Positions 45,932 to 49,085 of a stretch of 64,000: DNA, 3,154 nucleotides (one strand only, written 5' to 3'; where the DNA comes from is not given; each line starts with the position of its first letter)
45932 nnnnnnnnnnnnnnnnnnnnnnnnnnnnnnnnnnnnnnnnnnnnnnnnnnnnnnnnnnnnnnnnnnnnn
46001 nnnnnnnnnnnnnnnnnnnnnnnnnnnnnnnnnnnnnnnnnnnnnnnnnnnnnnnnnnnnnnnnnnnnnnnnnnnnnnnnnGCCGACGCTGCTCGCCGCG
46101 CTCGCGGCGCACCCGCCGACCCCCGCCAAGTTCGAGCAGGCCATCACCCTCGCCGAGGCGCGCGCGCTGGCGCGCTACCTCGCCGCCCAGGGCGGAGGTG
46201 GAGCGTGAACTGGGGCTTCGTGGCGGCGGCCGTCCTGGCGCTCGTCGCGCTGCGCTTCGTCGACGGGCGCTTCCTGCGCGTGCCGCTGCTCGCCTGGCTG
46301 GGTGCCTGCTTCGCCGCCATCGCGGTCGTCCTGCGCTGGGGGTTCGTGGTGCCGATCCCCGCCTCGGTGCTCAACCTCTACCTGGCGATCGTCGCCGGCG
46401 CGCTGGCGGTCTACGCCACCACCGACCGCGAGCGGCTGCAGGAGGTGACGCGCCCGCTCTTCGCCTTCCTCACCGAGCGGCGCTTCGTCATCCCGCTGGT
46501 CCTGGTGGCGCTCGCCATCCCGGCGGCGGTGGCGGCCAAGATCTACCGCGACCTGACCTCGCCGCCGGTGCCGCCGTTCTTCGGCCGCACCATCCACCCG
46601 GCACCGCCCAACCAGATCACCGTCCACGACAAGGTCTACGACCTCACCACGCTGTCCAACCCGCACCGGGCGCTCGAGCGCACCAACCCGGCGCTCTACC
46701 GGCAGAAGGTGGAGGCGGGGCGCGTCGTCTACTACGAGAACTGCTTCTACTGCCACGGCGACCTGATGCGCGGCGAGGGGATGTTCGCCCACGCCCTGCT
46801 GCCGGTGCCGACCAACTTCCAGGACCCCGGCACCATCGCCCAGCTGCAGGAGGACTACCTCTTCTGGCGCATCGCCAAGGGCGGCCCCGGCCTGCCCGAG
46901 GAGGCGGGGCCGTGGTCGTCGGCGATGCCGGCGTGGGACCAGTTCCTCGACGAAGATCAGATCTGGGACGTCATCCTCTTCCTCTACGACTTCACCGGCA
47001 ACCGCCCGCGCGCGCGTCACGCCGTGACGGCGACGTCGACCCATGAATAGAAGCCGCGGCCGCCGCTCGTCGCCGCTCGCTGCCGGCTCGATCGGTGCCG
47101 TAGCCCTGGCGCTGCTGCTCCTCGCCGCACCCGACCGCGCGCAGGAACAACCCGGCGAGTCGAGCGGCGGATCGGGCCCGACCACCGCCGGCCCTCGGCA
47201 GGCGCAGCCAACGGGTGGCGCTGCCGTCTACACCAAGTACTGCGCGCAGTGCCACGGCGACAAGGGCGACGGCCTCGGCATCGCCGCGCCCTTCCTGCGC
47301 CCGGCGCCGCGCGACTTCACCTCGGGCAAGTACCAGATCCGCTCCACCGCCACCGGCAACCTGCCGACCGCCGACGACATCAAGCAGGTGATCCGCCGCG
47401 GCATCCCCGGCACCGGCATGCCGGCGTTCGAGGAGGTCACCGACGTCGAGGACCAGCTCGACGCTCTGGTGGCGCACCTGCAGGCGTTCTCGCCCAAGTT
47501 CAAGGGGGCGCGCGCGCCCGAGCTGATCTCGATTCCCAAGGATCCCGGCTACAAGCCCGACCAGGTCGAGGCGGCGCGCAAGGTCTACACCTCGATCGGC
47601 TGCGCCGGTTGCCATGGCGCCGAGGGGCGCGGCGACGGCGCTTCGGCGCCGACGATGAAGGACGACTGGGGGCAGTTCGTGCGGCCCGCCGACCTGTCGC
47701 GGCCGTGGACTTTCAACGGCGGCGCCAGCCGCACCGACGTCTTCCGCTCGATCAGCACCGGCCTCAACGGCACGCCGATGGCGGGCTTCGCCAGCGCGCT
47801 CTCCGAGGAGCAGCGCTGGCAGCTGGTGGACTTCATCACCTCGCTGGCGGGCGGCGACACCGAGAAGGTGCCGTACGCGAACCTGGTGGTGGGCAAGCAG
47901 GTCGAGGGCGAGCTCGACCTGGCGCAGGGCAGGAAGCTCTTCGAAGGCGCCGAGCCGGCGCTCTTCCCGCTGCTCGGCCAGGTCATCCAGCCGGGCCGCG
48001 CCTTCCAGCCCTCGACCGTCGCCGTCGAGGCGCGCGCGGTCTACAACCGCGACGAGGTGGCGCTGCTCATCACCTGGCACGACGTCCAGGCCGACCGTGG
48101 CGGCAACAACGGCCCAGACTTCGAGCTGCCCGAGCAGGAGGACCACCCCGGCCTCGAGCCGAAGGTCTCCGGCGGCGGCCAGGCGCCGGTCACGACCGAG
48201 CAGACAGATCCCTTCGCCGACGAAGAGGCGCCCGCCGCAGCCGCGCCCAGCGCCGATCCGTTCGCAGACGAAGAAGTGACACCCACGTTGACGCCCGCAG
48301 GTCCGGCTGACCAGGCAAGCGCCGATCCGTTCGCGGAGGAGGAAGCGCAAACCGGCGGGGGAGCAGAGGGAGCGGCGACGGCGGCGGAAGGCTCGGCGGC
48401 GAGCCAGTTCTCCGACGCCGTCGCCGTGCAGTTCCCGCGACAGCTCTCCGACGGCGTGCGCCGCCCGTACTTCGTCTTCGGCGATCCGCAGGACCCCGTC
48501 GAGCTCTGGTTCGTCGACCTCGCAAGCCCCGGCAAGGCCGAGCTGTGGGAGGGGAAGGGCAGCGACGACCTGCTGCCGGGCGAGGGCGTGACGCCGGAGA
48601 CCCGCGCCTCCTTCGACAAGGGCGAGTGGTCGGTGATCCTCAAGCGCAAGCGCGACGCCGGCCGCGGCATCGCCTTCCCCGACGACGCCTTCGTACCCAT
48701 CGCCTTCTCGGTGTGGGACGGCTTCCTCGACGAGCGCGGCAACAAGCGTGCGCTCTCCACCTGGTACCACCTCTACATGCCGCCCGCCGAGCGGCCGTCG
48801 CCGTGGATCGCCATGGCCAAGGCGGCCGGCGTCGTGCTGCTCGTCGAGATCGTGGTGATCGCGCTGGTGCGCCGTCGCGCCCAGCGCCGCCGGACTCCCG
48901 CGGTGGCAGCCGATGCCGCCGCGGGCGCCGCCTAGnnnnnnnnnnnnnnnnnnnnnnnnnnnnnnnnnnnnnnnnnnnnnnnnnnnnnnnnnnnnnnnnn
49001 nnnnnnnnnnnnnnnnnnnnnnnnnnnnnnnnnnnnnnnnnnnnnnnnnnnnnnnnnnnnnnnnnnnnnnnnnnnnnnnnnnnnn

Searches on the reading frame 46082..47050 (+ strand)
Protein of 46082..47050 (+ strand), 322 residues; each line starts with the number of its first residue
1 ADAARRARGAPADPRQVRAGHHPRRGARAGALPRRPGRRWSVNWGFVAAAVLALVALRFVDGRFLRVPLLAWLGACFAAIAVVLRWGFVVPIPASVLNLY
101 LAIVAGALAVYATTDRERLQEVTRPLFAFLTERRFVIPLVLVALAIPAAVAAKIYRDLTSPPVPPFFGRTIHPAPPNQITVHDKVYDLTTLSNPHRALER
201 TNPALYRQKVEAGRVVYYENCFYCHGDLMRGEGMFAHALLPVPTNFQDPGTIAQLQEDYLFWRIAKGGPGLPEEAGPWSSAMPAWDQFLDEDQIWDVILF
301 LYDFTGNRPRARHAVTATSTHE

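Call 54: search_protein_families(library=pfam, proteins=[window:46082-47050:+], max_evalue=0.00001)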
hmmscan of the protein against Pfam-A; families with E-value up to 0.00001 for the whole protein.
window:46082-47050:+ (322 aa): 2 families
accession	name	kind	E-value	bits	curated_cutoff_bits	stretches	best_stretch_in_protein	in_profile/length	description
PF13442.11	Cytochrome_CBB3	-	1.3e-08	35.4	27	1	209-301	2-68/68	Cytochrome C oxidase, cbb3-type, subunit III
PF00034.26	Cytochrom_C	-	9.1e-06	27.4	21.3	0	210-301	1-86/90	Cytochrome c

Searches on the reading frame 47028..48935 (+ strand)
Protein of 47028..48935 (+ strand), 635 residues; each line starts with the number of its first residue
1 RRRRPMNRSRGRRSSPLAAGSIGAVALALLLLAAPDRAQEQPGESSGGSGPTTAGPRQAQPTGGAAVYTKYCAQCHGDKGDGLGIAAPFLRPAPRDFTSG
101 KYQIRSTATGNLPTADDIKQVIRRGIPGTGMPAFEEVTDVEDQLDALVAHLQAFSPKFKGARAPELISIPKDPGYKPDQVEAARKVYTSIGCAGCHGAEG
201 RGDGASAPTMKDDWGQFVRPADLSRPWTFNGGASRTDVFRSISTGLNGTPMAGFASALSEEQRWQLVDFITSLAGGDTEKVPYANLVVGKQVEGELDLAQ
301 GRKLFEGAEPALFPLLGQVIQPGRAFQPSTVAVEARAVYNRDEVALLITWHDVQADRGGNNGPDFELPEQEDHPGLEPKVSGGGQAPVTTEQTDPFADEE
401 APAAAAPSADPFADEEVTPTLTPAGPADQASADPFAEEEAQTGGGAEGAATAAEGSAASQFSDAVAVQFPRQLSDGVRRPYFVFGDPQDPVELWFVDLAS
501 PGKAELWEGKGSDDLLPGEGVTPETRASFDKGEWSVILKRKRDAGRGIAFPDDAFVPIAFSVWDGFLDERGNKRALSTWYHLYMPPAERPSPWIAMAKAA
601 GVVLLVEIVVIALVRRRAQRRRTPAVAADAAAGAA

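Call 54: search_protein_families(library=pfam, proteins=[window:47028-48935:+], max_evalue=0.00001)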
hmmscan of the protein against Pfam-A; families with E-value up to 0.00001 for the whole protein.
window:47028-48935:+ (635 aa): 3 families
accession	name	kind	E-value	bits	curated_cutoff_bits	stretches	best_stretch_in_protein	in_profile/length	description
PF13442.11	Cytochrome_CBB3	-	2.3e-21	76.3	27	2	60-151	2-68/68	Cytochrome C oxidase, cbb3-type, subunit III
PF00034.26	Cytochrom_C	-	2.8e-19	70.7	21.3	2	181-273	2-89/90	Cytochrome c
PF09459.16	EB_dh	-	8.7e-09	36.2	33.3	0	524-572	183-233/236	Ethylbenzene dehydrogenase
